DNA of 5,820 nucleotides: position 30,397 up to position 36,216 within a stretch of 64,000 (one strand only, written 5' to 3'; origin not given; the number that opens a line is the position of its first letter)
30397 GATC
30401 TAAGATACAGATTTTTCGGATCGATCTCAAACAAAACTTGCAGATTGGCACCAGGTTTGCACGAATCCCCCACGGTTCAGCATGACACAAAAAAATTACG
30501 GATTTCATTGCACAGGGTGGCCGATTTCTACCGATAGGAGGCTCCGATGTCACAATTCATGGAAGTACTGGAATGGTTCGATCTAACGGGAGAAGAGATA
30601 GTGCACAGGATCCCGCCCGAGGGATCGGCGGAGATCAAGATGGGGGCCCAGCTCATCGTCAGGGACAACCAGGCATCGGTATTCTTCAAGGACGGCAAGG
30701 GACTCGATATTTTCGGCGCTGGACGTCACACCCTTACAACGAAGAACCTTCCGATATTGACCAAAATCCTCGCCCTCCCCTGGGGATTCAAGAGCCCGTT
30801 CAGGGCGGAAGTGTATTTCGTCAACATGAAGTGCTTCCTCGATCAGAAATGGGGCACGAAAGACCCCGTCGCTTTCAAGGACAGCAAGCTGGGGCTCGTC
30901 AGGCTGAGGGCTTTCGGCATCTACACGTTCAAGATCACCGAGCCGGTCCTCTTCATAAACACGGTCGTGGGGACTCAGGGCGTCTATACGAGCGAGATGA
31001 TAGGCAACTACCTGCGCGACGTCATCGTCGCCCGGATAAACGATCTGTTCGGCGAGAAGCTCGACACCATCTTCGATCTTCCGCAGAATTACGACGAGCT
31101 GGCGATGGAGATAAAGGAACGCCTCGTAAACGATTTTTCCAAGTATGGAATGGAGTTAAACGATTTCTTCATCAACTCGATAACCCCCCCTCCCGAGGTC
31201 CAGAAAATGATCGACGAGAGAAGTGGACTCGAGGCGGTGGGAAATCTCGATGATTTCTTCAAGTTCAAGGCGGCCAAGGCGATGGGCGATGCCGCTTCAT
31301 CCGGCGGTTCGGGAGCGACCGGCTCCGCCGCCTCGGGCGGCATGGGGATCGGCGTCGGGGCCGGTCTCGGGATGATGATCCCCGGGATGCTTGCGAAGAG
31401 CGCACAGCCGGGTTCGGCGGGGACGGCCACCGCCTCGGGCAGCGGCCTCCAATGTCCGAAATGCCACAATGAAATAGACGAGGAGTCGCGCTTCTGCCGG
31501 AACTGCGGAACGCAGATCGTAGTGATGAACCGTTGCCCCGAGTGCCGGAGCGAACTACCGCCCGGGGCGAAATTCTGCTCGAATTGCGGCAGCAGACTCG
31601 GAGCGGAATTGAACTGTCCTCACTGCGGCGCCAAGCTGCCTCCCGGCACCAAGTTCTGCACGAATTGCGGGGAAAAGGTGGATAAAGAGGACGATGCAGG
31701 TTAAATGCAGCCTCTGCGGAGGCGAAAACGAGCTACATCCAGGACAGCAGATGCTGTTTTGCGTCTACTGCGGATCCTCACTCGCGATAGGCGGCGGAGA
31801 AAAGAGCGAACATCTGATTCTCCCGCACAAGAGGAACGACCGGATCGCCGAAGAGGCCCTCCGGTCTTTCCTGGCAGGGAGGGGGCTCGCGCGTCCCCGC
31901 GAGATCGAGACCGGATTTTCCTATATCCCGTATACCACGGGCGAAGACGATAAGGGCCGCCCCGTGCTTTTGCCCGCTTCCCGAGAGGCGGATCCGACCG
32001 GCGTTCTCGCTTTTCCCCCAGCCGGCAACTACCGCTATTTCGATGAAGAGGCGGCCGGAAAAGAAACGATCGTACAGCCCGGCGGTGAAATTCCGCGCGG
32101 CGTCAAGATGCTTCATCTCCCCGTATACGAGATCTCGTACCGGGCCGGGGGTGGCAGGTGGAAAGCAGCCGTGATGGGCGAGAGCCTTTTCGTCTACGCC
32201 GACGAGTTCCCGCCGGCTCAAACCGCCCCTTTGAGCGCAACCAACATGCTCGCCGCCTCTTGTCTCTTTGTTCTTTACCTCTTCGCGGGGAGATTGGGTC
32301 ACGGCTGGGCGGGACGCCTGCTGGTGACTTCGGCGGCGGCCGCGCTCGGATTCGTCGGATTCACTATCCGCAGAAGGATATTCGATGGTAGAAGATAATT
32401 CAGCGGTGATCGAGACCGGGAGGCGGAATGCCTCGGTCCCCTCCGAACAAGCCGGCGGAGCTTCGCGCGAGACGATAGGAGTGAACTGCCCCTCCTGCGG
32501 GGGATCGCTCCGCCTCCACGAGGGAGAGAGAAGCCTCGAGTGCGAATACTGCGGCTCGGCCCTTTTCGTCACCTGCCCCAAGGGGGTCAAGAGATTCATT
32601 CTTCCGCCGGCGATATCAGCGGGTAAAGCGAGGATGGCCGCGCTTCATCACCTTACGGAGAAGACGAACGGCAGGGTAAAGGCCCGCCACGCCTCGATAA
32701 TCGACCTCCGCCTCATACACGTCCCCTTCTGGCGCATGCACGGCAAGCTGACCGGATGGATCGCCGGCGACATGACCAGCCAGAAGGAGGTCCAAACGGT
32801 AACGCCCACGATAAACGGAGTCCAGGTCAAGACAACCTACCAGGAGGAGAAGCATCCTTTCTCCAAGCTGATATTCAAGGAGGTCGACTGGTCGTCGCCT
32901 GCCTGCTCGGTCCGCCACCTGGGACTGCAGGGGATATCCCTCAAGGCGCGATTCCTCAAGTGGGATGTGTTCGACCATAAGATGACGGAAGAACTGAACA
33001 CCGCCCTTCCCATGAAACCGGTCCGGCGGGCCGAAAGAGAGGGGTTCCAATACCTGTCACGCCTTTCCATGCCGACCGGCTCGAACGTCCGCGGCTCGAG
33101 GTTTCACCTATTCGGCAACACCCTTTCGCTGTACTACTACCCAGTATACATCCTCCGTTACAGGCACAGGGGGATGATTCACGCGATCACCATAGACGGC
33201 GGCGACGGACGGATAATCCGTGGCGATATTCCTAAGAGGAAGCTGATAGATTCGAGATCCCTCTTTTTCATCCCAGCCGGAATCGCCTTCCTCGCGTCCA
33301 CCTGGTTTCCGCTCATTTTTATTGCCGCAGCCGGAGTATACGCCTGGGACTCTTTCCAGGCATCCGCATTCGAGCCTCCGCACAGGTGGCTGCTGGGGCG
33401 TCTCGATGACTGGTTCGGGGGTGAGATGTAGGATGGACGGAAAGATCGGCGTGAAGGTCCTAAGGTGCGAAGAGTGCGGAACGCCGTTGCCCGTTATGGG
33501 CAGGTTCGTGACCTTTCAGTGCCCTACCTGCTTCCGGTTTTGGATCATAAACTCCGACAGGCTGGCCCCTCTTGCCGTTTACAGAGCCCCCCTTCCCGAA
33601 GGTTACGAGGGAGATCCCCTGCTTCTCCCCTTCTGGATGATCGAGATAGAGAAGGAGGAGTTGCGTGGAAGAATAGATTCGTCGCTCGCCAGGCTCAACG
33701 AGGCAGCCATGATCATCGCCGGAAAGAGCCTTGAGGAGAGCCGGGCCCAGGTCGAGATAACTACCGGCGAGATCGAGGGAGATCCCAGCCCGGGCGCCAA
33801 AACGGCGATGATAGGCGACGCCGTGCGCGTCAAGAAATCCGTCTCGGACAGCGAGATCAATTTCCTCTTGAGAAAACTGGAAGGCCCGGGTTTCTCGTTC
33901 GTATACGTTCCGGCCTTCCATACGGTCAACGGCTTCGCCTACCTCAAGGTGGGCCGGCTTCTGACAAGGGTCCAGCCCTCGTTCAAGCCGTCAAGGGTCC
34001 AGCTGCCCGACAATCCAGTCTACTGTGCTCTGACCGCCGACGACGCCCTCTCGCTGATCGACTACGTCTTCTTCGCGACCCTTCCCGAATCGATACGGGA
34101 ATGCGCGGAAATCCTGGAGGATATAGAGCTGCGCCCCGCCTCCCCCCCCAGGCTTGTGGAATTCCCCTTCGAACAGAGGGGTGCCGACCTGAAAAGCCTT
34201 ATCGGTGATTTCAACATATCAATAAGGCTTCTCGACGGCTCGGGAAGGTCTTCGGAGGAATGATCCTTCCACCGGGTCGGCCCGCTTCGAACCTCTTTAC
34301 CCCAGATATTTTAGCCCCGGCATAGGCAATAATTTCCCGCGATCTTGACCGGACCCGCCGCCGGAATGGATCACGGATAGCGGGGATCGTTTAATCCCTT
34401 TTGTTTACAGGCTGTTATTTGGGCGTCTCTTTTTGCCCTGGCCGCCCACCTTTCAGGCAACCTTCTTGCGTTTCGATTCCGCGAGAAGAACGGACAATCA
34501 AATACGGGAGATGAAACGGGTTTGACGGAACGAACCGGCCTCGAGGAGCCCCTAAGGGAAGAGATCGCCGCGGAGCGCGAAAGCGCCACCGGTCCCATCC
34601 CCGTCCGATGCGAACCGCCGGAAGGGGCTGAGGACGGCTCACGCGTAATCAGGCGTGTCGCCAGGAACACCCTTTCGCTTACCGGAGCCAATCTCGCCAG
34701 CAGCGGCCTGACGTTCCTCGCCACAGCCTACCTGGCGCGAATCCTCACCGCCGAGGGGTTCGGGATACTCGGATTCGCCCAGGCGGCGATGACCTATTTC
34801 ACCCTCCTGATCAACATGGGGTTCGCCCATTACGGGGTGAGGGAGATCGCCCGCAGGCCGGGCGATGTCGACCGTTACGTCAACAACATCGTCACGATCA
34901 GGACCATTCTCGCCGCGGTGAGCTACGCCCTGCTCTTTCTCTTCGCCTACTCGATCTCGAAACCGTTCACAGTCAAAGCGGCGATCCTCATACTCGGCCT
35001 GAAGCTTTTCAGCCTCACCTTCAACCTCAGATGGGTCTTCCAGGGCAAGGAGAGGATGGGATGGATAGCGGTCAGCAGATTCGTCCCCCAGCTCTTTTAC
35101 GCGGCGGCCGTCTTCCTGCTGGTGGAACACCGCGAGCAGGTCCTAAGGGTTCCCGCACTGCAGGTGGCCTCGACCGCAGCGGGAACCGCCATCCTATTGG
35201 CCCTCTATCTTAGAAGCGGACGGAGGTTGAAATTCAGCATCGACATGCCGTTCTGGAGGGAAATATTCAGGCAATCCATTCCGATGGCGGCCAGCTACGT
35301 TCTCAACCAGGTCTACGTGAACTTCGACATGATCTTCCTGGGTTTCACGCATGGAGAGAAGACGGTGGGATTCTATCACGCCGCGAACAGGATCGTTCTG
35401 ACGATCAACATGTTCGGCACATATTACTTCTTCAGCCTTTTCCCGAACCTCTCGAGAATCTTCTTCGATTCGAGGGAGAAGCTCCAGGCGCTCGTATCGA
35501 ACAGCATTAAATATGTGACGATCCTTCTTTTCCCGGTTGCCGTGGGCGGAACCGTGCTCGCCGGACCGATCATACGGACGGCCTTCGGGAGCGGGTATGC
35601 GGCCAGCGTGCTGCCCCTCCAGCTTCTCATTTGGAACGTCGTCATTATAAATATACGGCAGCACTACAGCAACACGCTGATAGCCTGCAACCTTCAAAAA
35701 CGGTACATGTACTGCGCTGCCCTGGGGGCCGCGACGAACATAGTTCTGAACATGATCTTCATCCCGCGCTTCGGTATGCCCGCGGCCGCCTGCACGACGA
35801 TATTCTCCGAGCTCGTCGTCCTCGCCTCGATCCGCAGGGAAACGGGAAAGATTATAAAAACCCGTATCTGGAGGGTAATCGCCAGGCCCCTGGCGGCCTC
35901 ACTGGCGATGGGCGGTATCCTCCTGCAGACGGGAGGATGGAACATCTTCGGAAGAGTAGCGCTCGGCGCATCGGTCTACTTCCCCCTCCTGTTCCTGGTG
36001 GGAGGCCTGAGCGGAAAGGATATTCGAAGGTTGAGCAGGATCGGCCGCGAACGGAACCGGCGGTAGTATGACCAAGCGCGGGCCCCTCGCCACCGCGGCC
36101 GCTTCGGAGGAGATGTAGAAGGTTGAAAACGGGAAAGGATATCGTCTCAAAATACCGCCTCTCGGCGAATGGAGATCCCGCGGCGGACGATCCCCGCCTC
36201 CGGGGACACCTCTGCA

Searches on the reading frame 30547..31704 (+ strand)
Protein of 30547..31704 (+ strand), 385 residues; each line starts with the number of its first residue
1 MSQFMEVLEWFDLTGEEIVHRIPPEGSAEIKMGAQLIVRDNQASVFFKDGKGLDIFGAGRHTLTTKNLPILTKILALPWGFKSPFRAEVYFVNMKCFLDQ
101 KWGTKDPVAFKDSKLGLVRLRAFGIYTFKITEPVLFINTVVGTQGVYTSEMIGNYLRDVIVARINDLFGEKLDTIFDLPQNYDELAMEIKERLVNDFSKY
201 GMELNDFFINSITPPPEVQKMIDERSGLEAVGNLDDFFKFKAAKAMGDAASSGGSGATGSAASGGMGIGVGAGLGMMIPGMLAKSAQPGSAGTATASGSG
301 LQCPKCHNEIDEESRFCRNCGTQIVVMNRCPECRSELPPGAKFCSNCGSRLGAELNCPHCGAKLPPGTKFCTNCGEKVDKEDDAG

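Call 11: search_protein_families(library=pfam, proteins=[window:30547-31704:+], max_evalue=0.00001)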
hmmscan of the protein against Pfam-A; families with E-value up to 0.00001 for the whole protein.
window:30547-31704:+ (385 aa): 11 families
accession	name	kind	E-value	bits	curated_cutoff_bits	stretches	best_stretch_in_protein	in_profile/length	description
PF13421.11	Band_7_1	-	4.8e-65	219.6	24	1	26-228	7-209/211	SPFH domain-Band 7 family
PF12773.13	DZR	-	4.4e-26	91.2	27.3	2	303-348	1-45/45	Double zinc ribbon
PF13240.11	Zn_Ribbon_1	-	9.7e-24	82.9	25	3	330-351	2-23/23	zinc-ribbon domain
PF13248.11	Zn_ribbon_3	-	7.1e-16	57.5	27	1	354-377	2-25/26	zinc-ribbon domain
PF01145.31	Band_7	-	1e-14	55.4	23.6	1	37-239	2-166/176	SPFH domain / Band 7 family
PF24460.1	DUF7575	-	1e-12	47.6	28.5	0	300-323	3-26/28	Domain of unknown function (DUF7575)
PF17032.10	Zn_ribbon_15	-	3.3e-10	41.1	28.9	0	299-321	51-73/73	zinc-ribbon family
PF24463.1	DUF7577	-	1.5e-08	34.5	28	0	356-376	4-24/27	Domain of unknown function (DUF7577)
PF07191.17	Zn_ribbon_6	-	4.6e-06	27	25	0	302-337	2-39/67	Double zinc ribbon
PF18912.6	DZR_2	-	5.4e-06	26.6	27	0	330-360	24-55/56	Double zinc ribbon domain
PF10571.15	UPF0547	-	8.2e-06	26.3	29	0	330-348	3-21/26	Uncharacterised protein family UPF0547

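Call 39: find_related_loci(query=window:30547-31701:+, collection=metagenome_contigs, flank=1500)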
Query window:30547-31701:+ (385 aa) in metagenome_contigs; peptide patterns used: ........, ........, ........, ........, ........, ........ (x = any residue, [..] = any of these).
600 stretches matched a pattern (row limit reached: there are more); 410 encode a relative of the query (tblastn E <= 1e-3); the best 80 are kept; 80 distinct loci.
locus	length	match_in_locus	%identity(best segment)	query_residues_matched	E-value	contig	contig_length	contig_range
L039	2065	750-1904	100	1-385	0e+0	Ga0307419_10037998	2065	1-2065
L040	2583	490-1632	83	1-385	0e+0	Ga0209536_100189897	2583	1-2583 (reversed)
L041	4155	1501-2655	84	1-385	0e+0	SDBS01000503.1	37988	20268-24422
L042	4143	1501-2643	83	1-385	0e+0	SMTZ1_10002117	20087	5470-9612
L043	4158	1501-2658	83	1-385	0e+0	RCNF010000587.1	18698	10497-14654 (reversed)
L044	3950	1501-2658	82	1-385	0e+0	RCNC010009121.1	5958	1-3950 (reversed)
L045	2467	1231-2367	82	1-385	0e+0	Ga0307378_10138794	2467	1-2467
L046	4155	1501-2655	83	1-385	0e+0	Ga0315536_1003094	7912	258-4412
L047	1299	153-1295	79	1-384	0e+0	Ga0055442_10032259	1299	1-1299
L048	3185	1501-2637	76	1-383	0e+0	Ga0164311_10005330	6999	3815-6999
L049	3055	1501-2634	77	1-381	0e+0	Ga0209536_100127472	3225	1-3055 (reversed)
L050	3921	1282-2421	75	1-383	0e+0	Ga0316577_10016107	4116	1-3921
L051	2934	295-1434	75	1-383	0e+0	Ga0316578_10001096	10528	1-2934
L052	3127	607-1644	79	1-351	0e+0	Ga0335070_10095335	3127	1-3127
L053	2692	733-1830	73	1-368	7e-179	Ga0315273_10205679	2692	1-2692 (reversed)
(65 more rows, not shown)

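Call 45: search_protein_families(library=ncbifam, proteins=[window:30547-31704:+], max_evalue=0.01)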
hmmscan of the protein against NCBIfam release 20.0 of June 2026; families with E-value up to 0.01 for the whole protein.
window:30547-31704:+ (385 aa): 3 families
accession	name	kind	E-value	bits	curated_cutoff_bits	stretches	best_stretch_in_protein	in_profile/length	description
NF011149.0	PRK14559.1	equivalog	2.9e-08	32.9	374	2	301-352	2-52/642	serine/threonine phosphatase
NF045510.1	4Cys_prefix_kin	domain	1.7e-06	28.1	24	0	302-323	6-25/26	4-Cys prefix domain-containing protein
NF053815.1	teico_TcaA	equivalog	0.00046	19.1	550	0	302-324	3-25/463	membrane-associated protein TcaA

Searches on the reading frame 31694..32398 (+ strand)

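Call 11: search_protein_families(library=pfam, proteins=[window:31694-32398:+], max_evalue=0.00001)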
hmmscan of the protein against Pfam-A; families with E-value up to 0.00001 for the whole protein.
window:31694-32398:+ (234 aa): 0 families

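Call 44: search_protein_families(library=pfam, proteins=[window:31694-32398:+], max_evalue=1)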
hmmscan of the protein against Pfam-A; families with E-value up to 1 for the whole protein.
window:31694-32398:+ (234 aa): 2 families
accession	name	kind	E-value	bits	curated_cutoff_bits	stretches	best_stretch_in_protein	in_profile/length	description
PF08792.16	A2L_zn_ribbon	-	0.015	15.4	22.9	1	2-29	3-30/33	A2L zinc ribbon domain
PF25122.1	DUF7815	-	0.46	10.9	25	0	4-28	4-26/27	Domain of unknown function (DUF7815)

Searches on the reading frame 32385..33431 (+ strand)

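Call 11: search_protein_families(library=pfam, proteins=[window:32385-33431:+], max_evalue=0.00001)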
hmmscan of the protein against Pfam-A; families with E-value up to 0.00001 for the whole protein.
window:32385-33431:+ (348 aa): 0 families

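Call 44: search_protein_families(library=pfam, proteins=[window:32385-33431:+], max_evalue=1)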
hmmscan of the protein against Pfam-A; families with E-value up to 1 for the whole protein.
window:32385-33431:+ (348 aa): 12 families
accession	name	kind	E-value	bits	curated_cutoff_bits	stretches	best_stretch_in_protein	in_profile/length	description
PF18319.7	Zn_ribbon_PriA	-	4.2e-05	23.8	26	1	35-58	1-24/27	PriA DNA helicase Cys-rich region (CRR) domain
PF09297.16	Zn_ribbon_NUD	-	0.0063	16.6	24.8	1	35-60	6-31/32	NADH pyrophosphatase zinc ribbon domain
PF13465.12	zf-H2C2_2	-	0.027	15.3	40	1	43-59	7-23/26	Zinc-finger double domain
PF11808.13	PhoR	-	0.075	13.9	27.1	1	286-330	4-49/86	Phosphate regulon sensor protein PhoR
PF21344.3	Zn_ribbon_LysW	-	0.085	13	27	1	33-62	1-33/46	Alpha-aminoadipate carrier protein LysW-like, globular domain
PF23451.1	Zn_ribbon_PaaD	-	0.18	11.9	27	0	24-40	6-22/53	PaaD zinc beta ribbon domain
PF03966.22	Trm112p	-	0.2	12.1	22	1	34-59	9-34/40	Trm112p-like protein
PF24042.1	DUF7351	-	0.24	11.6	31.2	1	34-97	3-60/177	Domain of unknown function (DUF7351)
PF22289.1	DmmA-like_C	-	0.34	11.3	27.4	0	33-63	2-31/44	Dimethylamine monooxygenase subunit DmmA-like, C-terminal domain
PF24460.1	DUF7575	-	0.35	10.7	28.5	0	32-42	3-13/28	Domain of unknown function (DUF7575)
PF23733.2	GRXCR1-2_C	-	0.56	10.6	26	0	33-65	10-44/47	GRXCR1/2, C-terminal domain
PF01396.24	Zn_ribbon_Top1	-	0.7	10.2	32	0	33-47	2-16/39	Topoisomerase DNA binding C4 zinc finger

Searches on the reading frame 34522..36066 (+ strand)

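Call 10: search_protein_families(library=pfam, proteins=[window:34522-36066:+], max_evalue=0.00001)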
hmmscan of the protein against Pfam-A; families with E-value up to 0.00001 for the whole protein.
window:34522-36066:+ (514 aa): 2 families
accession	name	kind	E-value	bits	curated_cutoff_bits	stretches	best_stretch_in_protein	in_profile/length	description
PF01943.22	Polysacc_synt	-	1.8e-45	155.9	28.2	1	46-314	1-274/274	Polysaccharide biosynthesis protein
PF13440.11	Polysacc_synt_3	-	1.3e-22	80.8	23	1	71-363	2-292/293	Polysaccharide biosynthesis protein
